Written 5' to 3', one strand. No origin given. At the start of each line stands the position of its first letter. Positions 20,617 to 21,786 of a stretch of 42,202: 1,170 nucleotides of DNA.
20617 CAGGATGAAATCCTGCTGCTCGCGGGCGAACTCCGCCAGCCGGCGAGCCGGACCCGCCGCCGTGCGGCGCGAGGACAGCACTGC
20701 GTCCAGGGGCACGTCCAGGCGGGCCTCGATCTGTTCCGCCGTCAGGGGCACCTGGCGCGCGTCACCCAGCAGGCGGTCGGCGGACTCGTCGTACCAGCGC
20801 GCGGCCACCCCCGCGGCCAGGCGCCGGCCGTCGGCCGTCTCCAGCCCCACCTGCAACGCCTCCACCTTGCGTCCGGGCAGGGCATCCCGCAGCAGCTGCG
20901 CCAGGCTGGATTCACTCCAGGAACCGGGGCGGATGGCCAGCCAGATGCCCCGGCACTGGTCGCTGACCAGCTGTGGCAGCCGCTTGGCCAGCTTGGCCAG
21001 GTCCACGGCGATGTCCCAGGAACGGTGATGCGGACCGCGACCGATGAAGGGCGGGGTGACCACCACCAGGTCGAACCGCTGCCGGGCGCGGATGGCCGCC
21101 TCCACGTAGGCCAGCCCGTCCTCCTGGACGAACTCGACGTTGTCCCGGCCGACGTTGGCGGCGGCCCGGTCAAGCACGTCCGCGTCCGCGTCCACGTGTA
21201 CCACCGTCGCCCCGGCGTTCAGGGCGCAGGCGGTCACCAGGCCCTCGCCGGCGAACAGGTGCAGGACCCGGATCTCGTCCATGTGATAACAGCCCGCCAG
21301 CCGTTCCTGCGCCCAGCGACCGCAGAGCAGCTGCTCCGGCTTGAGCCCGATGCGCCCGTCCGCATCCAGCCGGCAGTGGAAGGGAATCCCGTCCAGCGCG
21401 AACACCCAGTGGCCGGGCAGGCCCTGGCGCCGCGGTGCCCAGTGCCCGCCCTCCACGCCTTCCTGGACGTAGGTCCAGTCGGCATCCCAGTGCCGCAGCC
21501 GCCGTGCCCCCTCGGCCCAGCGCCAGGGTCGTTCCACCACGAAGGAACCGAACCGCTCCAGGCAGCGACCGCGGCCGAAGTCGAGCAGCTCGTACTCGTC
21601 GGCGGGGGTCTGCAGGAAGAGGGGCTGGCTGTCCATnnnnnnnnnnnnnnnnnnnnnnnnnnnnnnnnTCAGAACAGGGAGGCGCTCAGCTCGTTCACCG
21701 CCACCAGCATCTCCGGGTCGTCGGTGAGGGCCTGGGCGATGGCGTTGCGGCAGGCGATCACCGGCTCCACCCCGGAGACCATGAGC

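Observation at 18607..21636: CbbO/NorD-type VWA protein with an in-frame, apparently degenerate SAM-methyltransferase module at its N-terminus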

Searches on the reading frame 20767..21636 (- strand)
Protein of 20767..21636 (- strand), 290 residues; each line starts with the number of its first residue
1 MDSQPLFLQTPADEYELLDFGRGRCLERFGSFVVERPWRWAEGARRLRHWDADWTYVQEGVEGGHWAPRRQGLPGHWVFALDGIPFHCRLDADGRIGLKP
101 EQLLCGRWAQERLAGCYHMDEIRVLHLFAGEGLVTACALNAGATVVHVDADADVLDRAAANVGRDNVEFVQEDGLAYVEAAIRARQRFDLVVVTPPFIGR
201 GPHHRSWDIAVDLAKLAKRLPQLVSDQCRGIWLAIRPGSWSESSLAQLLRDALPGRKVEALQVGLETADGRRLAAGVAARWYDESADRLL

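Call 5: search_protein_families(library=pfam, proteins=[window:20770-21636:-], max_evalue=1)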
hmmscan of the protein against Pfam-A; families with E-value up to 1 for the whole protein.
window:20770-21636:- (289 aa): 7 families
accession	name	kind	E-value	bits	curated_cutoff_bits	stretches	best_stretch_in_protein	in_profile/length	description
PF03602.21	Cons_hypoth95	-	3.8e-05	23.9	24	1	119-197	40-123/182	Conserved hypothetical protein 95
PF13649.12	Methyltransf_25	-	5.8e-05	24.2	27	1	124-193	1-70/97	Methyltransferase domain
PF10672.15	Methyltrans_SAM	-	6.9e-05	22.7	27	1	76-227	85-231/286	S-adenosylmethionine-dependent methyltransferase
PF05175.20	MTS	-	0.00036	20.7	23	1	123-215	34-124/170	Methyltransferase small domain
PF08241.18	Methyltransf_11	-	0.0018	19.3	21.2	1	129-192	5-65/95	Methyltransferase domain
PF04378.19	RsmJ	-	0.017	14.9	27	1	118-198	55-136/245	Ribosomal RNA large subunit methyltransferase D, RlmJ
PF08242.18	Methyltransf_12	-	0.07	14.3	30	1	129-193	5-71/98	Methyltransferase domain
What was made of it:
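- Checked: Pfam methyltransferase hits are all below their gathering scores (best: PF10672, 22.7 bits against a cutoff of 27; call 5).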

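Call 6: search_protein_families(library=ncbifam, proteins=[window:20770-21636:-], max_evalue=1)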
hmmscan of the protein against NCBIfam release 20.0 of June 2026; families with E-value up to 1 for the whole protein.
window:20770-21636:- (289 aa): 25 families
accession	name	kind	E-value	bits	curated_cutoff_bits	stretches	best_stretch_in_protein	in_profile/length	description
NF053718.1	23SC1962Mtase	equivalog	3.2e-06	26.1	575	1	119-200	210-293/383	23S rRNA (cytosine(1962)-C(5))-methyltransferase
NF043040.1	corrin_prot_MT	hypoth_equivalog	9.4e-06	25.2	180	1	109-194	30-117/216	corrinoid protein-associated methyltransferase CpaM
TIGR03534.1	RF_mod_PrmC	equivalog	4.4e-05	23.1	199.1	1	119-200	87-169/253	peptide chain release factor N(5)-glutamine methyltransferase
NF011707.0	PRK15128.1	equivalog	0.00012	21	712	1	110-196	210-302/396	23S rRNA (cytosine(1962)-C(5))-methyltransferase RlmI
NF009639.0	PRK13168.1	equivalog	0.00015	20.8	458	1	123-197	303-380/446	23S rRNA (uracil(1939)-C(5))-methyltransferase RlmD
NF008748.0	PRK11783.1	equivalog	0.00015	20.1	466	1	121-224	542-649/704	bifunctional 23S rRNA (guanine(2069)-N(7))-methyltransferase RlmK/23S rRNA (guanine(2445)-N(2))-methyltransferase RlmL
NF046099.1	RSP_2647_MTase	equivalog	0.00021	20.3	600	1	120-198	217-300/391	RSP_2647 family RNA methyltransferase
TIGR03533.1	L3_gln_methyl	equivalog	0.0012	18.2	229.7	1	120-199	121-201/284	50S ribosomal protein L3 N(5)-glutamine methyltransferase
TIGR00479.1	rumA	equivalog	0.0015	17.5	183.55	1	123-199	296-375/432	23S rRNA (uracil(1939)-C(5))-methyltransferase RlmD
NF002909.0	PRK03522.2-1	equivalog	0.0018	17.5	553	1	123-207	235-319/374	23S rRNA (uracil(747)-C(5))-methyltransferase RlmC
TIGR00536.1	hemK_fam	subfamily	0.0034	16.5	115.5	1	118-200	111-195/286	HemK family protein methyltransferase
NF002910.0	PRK03522.2-3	equivalog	0.0035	16.4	558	1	123-204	237-325/383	23S rRNA (uracil(747)-C(5))-methyltransferase RlmC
NF011529.0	PRK14968.1-3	equivalog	0.0038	16.7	162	1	121-200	35-111/198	putative methyltransferase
TIGR00537.1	hemK_rel_arch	hypoth_equivalog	0.0043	16.8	87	1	120-202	19-97/179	HemK2/MTQ2 family protein methyltransferase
NF001790.0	PRK00517.3-3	equivalog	0.0049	16.3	269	1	120-192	122-196/262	50S ribosomal protein L11 methyltransferase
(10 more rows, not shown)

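Call 27: search_solved_structures(query=window:20767-21636:-, max_evalue=1, show_alignments=3)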
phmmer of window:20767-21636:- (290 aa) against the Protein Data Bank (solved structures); distinct sequences matched with E-value up to 1: 9.
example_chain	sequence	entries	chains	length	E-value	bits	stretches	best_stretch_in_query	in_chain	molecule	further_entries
2igt_A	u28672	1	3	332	8.1e-22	80.7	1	5-281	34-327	SAM dependent methyltransferase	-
3c0k_A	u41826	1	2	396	0.001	21.2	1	110-197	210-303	UPF0064 protein yccW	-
7xif_A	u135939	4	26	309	0.016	17.3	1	118-193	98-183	Polyamine aminopropyltransferase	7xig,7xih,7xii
1wxw_A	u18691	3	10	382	0.02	17.1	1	123-202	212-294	hypothetical protein TTHA1280 | putative SAM-dependent RNA methyltransferase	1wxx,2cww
2zul_A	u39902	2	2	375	0.022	16.9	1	99-199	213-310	Probable ribosomal RNA small subunit methyltransferase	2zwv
3dmf_A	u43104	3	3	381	0.022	16.9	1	99-199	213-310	Probable ribosomal RNA small subunit methyltransferase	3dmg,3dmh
4uwm_A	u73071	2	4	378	0.06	15.4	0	47-114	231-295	3,6-DIKETOCAMPHANE 1,6 MONOOXYGENASE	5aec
1wy7_A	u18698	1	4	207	0.2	13.7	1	107-203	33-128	hypothetical protein PH1948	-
9okb_J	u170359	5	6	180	0.91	11.6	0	96-185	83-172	Centromere protein M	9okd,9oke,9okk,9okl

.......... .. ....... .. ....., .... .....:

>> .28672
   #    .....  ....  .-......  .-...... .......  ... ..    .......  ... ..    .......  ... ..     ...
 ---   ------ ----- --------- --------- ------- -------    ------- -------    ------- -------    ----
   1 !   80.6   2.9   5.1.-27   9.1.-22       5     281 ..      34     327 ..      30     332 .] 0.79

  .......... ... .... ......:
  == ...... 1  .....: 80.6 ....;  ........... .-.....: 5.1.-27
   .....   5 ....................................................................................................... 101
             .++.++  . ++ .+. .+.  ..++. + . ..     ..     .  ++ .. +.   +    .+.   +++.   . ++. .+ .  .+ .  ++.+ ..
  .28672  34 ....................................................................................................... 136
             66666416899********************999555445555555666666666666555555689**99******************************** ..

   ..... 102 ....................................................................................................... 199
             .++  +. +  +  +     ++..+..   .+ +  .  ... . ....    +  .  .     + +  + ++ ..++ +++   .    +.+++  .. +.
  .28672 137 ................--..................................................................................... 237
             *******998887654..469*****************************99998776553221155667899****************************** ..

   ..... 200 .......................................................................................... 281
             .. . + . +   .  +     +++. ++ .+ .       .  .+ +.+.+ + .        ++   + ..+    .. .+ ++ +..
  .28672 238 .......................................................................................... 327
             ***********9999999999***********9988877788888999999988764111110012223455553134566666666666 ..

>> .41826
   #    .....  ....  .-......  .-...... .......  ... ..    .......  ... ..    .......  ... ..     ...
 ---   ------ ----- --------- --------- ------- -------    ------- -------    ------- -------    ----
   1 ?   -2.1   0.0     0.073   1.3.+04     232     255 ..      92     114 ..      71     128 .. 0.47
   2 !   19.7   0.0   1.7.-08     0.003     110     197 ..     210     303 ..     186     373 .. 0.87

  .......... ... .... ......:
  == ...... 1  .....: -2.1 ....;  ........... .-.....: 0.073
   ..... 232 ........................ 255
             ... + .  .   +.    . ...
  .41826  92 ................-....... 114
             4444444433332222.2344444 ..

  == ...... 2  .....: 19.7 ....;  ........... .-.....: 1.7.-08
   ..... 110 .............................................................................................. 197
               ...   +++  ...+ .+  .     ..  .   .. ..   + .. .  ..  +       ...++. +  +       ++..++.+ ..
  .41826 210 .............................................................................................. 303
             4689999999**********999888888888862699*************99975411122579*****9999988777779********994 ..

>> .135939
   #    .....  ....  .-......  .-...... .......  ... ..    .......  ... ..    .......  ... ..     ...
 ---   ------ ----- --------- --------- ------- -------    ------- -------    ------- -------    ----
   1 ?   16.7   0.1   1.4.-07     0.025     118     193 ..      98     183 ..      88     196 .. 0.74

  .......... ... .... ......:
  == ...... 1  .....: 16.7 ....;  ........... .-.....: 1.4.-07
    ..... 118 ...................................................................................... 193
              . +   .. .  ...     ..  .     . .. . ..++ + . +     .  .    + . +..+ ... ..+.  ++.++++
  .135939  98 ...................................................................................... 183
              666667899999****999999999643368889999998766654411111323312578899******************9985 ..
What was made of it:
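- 20788..21636 (-): aa 1-283: 2IGT/RlmI-like class I SAM-methyltransferase fold, catalytically degenerate. 2igt_A E 8e-22 (call 27).
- Checked: The resemblance to a methyltransferase is far beyond chance. phmmer matches PDB 2igt_A (a 332-aa SAM methyltransferase) with E 8e-22 over aa 5-281 (call 27).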

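Call 36: search_protein_representatives(protein=window:20767-21636:-)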
Query: 290 residues. Proteins with E-value up to 0.001 (for the whole library): 1409; up to 1e-10: 682; up to 1e-30: 13. The best 150 are listed.
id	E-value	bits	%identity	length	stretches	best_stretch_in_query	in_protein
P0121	1.6e-81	290.0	48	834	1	6-289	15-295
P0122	1.3e-80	287.0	45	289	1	8-285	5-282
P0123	2.6e-80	286.0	51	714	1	8-287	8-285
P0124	5.4e-75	268.5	47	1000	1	6-285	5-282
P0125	1.2e-60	221.4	49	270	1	76-285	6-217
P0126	1.7e-43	165.1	50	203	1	2-156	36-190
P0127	9.6e-42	159.3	36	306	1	4-279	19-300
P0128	5.3e-35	137.2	46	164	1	2-131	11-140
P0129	9.4e-33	129.8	38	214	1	89-281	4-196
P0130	1.5e-32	129.1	38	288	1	12-283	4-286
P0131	2.1e-32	128.6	34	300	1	13-282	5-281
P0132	7.6e-32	126.8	38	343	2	10-234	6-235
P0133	3.0e-31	124.9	37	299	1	14-282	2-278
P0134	2.6e-30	121.8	34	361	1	8-283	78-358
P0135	2.3e-29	118.7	32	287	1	7-281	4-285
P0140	3.4e-28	114.8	35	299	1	13-279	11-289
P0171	1.0e-23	100.1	32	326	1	7-282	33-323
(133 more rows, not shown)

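Call 39: find_encoding_contigs(protein=P0122, flank=8000, max_places=4)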
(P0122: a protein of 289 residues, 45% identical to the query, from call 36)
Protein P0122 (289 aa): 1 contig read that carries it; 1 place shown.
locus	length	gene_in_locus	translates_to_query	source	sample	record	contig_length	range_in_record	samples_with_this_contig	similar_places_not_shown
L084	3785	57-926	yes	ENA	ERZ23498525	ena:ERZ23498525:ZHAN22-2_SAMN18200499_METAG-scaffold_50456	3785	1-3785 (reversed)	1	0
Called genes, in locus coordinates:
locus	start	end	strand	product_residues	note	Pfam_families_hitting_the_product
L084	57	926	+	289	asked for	PF10672:Methyltrans_SAM, PF03602:Cons_hypoth95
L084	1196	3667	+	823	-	PF00072:Response_reg, PF00990:GGDEF, PF00563:EAL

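Call 40: list_cluster_members(proteins=[P0122, P0127, P0130, P0131, P0133, P0135, P0140, P0124, P0171])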
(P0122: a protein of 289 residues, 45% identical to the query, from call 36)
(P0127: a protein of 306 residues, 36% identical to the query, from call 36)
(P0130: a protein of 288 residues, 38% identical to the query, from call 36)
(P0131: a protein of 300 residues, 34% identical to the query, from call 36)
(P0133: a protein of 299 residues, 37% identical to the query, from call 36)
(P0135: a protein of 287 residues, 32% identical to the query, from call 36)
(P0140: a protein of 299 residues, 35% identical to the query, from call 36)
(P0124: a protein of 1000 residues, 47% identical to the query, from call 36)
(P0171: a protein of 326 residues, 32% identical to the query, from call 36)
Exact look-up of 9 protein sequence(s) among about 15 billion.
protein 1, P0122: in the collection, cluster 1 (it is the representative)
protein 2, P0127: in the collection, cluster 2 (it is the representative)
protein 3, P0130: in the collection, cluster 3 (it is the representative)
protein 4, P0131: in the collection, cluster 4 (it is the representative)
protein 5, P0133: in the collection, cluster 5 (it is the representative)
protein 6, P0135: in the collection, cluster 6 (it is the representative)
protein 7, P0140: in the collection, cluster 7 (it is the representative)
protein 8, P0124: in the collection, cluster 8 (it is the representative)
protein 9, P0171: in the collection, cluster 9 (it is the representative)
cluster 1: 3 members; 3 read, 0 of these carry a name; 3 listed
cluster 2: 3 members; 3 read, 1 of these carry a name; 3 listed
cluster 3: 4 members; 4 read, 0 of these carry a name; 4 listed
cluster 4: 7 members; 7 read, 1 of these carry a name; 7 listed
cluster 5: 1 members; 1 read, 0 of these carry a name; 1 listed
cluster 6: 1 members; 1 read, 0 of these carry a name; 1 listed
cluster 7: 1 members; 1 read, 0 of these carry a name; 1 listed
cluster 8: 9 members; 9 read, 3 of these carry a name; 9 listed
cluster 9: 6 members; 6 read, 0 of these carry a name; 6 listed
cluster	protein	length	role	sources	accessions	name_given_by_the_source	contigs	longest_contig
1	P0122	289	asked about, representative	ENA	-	-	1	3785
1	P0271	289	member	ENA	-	-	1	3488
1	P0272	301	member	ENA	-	-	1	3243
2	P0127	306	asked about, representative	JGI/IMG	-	-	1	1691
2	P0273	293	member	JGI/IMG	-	23S rRNA (cytosine1962-C5)-methyltransferase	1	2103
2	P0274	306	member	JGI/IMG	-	-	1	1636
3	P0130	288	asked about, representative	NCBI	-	-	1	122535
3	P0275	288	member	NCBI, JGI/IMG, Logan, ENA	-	-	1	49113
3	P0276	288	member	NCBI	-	-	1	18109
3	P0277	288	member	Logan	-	-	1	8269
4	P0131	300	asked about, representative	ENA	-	-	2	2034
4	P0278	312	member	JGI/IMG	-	23S rRNA (cytosine1962-C5)-methyltransferase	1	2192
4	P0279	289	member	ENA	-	-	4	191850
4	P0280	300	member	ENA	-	-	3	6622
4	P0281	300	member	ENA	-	-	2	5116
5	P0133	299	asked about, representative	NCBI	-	-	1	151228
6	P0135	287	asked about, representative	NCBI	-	-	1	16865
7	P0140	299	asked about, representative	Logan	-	-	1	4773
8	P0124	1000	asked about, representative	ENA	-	-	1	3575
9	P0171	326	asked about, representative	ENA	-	-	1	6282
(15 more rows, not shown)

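Call 67: find_encoding_contigs(protein=P0272, flank=5000, max_places=3)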
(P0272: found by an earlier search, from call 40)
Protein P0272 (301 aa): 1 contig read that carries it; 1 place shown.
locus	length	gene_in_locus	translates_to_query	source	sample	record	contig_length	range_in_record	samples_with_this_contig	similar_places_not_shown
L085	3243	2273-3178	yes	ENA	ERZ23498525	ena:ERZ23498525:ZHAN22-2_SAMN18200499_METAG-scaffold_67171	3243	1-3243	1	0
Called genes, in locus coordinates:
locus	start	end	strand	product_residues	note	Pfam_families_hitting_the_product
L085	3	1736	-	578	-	?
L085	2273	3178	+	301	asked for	PF10672:Methyltrans_SAM, PF03602:Cons_hypoth95 (weak)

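Call 83: find_encoding_contigs(protein=P0124, flank=10000, max_places=2)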
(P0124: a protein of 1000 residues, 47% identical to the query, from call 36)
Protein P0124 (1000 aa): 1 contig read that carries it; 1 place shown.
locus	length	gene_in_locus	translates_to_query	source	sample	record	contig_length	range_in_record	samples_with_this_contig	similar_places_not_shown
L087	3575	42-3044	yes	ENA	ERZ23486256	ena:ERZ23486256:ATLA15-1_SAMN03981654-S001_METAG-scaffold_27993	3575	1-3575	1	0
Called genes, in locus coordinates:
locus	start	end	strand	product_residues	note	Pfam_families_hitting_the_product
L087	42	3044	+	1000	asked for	-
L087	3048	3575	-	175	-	?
